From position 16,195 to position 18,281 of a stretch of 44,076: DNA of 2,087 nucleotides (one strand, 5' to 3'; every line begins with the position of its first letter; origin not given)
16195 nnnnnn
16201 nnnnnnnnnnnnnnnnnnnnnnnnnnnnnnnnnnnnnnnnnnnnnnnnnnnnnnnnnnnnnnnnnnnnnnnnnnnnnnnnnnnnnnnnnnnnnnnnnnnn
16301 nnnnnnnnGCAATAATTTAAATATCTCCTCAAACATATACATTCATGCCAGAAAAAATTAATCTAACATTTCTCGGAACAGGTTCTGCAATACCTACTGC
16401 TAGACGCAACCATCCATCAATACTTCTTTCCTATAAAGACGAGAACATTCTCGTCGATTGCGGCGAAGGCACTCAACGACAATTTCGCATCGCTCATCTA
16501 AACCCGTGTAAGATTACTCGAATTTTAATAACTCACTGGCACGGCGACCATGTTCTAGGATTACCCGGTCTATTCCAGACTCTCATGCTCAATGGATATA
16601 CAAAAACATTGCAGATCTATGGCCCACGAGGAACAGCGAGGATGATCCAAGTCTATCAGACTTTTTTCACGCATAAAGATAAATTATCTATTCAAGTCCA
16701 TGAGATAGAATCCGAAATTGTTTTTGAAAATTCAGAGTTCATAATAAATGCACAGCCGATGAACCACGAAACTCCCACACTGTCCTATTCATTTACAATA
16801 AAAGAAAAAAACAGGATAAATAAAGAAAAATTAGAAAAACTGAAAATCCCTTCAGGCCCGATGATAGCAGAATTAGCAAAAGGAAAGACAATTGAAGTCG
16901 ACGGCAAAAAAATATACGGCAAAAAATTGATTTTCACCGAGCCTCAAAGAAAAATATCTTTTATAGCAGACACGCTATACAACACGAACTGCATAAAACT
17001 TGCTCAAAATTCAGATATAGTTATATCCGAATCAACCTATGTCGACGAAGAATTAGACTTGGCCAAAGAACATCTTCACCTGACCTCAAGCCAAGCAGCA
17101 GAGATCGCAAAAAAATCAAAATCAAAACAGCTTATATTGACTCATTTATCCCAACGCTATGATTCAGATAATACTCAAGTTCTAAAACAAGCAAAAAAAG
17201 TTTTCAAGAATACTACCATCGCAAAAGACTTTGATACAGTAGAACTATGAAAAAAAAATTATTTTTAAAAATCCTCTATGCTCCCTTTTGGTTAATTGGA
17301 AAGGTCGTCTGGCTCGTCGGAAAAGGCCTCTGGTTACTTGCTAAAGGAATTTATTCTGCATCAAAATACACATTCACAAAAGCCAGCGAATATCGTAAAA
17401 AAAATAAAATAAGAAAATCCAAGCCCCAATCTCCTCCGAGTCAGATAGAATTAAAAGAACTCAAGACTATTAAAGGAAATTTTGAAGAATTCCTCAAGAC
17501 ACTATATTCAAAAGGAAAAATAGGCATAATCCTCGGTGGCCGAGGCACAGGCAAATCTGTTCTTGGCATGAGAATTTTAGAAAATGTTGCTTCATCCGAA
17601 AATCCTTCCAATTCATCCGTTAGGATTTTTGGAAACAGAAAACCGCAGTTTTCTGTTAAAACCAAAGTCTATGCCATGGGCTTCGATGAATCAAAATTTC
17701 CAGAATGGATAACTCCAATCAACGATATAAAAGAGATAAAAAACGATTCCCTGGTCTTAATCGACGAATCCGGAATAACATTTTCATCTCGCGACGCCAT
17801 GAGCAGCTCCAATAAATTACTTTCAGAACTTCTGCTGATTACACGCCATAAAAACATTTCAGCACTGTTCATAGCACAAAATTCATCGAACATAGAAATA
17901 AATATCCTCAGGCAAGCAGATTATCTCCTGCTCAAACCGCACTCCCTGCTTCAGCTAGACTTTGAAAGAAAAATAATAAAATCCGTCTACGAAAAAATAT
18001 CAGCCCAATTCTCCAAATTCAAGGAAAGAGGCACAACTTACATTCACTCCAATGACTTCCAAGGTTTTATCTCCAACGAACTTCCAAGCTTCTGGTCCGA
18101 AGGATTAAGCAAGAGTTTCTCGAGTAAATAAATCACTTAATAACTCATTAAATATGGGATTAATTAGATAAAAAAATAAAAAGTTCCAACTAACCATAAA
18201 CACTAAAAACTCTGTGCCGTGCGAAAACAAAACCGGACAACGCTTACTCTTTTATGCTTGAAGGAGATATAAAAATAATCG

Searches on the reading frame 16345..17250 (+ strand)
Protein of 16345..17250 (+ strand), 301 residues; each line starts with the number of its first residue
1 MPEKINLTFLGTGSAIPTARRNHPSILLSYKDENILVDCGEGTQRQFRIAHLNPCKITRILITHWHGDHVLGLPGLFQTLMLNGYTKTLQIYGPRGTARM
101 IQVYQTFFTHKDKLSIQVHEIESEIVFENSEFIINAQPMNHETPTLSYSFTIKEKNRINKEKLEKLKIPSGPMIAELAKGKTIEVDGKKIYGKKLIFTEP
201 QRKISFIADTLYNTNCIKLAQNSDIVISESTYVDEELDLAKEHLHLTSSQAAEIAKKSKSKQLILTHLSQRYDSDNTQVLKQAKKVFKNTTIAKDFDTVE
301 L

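Call 58: search_protein_families(library=pfam, proteins=[window:16345-17250:+], max_evalue=0.001)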
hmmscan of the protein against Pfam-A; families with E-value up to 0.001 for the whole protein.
window:16345-17250:+ (301 aa): 4 families
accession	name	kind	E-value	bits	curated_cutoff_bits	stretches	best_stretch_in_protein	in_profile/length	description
PF12706.13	Lactamase_B_2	-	4.8e-20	72.5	27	2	34-154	2-132/200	Beta-lactamase superfamily domain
PF00753.33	Lactamase_B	-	5.5e-13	49.7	22.7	1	22-94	5-81/196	Metallo-beta-lactamase superfamily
PF13691.12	Lactamase_B_4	-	9.1e-06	25.7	27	1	17-70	6-61/63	tRNase Z endonuclease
PF23023.1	Anti-Pycsar_Apyc1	-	6.3e-05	23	50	1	6-94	4-90/250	Anti-Pycsar protein Apyc1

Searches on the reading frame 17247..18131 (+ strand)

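Call 58: search_protein_families(library=pfam, proteins=[window:17247-18131:+], max_evalue=0.001)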
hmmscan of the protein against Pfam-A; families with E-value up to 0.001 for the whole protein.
window:17247-18131:+ (294 aa): 2 families
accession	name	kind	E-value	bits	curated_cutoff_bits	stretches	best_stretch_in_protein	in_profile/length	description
PF09848.15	SLFN-g3_helicase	-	0.00057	19.7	24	1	92-184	3-97/354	Schlafen group 3, DNA/RNA helicase domain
PF05707.18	Zot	-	0.00072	19.5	20.3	0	163-221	79-136/197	Zonular occludens toxin (Zot)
